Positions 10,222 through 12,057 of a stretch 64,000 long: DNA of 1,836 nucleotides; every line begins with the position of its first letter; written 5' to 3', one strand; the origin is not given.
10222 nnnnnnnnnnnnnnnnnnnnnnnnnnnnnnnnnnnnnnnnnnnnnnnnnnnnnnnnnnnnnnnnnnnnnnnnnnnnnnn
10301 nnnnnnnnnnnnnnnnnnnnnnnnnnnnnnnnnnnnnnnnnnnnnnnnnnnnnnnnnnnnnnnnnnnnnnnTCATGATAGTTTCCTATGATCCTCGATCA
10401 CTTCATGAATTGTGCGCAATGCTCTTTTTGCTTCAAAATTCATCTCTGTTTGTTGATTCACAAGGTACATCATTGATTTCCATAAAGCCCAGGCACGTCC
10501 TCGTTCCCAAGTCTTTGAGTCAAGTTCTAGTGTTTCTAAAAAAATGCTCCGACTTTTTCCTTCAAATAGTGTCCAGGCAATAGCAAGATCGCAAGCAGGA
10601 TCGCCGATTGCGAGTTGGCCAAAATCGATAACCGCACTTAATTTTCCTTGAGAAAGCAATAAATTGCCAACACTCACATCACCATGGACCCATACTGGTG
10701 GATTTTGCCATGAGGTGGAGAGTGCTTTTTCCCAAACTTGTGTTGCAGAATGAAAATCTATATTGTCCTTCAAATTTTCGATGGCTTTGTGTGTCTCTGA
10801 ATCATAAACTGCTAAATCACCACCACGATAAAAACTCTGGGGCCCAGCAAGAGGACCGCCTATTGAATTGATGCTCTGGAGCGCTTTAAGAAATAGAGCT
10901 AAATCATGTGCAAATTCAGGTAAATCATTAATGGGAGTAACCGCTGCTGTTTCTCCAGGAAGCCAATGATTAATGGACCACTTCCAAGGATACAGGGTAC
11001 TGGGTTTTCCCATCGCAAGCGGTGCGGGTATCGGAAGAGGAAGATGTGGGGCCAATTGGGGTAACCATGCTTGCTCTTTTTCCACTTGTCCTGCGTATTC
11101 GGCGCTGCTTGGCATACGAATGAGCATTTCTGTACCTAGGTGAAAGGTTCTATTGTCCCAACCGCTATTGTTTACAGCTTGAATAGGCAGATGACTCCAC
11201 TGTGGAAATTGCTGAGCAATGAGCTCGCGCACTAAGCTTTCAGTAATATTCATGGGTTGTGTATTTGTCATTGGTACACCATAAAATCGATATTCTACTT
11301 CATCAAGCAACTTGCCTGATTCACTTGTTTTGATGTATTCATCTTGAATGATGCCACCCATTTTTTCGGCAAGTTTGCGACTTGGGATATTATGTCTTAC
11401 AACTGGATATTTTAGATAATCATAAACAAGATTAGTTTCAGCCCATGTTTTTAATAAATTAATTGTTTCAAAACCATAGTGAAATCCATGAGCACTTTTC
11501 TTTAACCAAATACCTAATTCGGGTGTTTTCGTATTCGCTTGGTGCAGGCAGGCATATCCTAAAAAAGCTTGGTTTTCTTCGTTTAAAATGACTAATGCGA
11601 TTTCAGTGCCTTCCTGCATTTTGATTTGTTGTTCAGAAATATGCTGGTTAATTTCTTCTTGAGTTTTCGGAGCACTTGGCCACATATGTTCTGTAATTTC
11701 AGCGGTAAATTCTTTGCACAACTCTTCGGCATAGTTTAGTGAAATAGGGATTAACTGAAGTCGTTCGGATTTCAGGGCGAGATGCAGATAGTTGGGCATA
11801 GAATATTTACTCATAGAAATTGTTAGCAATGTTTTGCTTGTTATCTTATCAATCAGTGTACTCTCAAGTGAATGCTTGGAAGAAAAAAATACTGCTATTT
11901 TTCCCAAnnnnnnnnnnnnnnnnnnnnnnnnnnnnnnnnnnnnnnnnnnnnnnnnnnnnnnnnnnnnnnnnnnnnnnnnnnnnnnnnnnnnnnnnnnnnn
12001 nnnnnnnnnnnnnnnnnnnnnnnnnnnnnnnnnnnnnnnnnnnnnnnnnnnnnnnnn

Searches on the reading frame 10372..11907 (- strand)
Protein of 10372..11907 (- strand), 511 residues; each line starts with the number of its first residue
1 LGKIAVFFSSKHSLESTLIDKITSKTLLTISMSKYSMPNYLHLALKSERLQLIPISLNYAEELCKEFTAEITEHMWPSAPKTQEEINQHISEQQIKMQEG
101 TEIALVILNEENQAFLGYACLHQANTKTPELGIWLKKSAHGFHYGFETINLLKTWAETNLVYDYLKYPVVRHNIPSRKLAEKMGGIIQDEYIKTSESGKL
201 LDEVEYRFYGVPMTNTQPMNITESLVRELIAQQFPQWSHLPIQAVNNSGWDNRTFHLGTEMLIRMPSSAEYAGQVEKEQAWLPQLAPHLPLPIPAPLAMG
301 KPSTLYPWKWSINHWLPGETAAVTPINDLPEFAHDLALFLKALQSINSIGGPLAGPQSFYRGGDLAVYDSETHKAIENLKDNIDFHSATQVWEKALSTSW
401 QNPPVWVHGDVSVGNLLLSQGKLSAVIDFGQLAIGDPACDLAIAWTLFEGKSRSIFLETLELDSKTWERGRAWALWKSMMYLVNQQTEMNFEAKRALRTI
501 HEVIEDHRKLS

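Call 3: search_protein_families(library=pfam, proteins=[window:10372-11907:-], max_evalue=0.01)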
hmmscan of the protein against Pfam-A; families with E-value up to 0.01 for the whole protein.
window:10372-11907:- (511 aa): 4 families
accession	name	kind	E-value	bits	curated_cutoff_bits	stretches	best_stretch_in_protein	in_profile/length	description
PF01636.29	APH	-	8.1e-43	147.3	23.2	1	246-473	5-239/239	Phosphotransferase enzyme family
PF13302.13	Acetyltransf_3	-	5e-14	53.6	25.4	1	49-184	1-136/138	Acetyltransferase (GNAT) domain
PF00583.31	Acetyltransf_1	-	3.4e-05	24.5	20.7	1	70-184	3-115/116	Acetyltransferase (GNAT) family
PF07914.17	DUF1679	-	0.0083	15.5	24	0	403-442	267-311/414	Uncharacterized oxidoreductase dhs-27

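Call 4: search_protein_families(library=ncbifam, proteins=[window:10372-11907:-], max_evalue=0.01)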
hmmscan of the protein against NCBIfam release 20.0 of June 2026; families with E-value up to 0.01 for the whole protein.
window:10372-11907:- (511 aa): 14 families
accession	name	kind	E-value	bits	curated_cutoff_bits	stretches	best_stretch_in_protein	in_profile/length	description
NF033068.1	APH_3p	equivalog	1.1e-11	44.8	205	1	271-468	46-243/255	APH(3') family aminoglycoside O-phosphotransferase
NF033059.2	APH_3p_I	exception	2.1e-10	40.5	400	1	331-449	115-233/267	APH(3')-I family aminoglycoside O-phosphotransferase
NF051474.1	APH_3p_Ia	exception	4.4e-09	35.8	625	1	310-453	95-241/271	aminoglycoside O-phosphotransferase APH(3')-Ia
NF000254.1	macrolide_MphA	exception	1.1e-06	28.4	550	1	397-462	187-253/293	Mph(A) family macrolide 2'-phosphotransferase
NF012158.1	macrolide_MphE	exception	7.5e-06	25.4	640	1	400-469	184-255/294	Mph(E) family macrolide 2'-phosphotransferase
NF000076.3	APH_2pp_Ie_IVa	exception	8.7e-06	25.2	600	1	225-441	8-230/301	APH(2'')-Ie/IVa family aminoglycoside O-phosphotransferase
NF000044.2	APH_2pp_IIIa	exception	1.3e-05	24.8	625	1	229-441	11-231/306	aminoglycoside O-phosphotransferase APH(2'')-IIIa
TIGR02172.1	Fb_sc_TIGR02172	paralog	1.8e-05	24.7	228.2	1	399-449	148-197/226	TIGR02172 family protein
NF000241.1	MPH_3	exception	2.4e-05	23.8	500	1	398-468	182-254/293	Mph(E)/Mph(G) family macrolide 2'-phosphotransferase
NF000255.1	macrolide_MphF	exception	8.5e-05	22.1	650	1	392-468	180-257/299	Mph(F) family macrolide 2'-phosphotransferase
NF000015.3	APH_2pp_IIa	exception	9e-05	21.6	625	1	400-441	182-223/299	aminoglycoside O-phosphotransferase APH(2'')-IIa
NF032898.2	APH_3p_II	exception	0.0013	18.1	360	1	379-444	150-216/256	APH(3')-II family aminoglycoside O-phosphotransferase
NF000132.2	APH_2pp_Ig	exception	0.0041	16.5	620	1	406-441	195-230/306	aminoglycoside O-phosphotransferase APH(2'')-Ig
NF003558.0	PRK05231.1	equivalog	0.0042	16.1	271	1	393-444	174-227/322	homoserine kinase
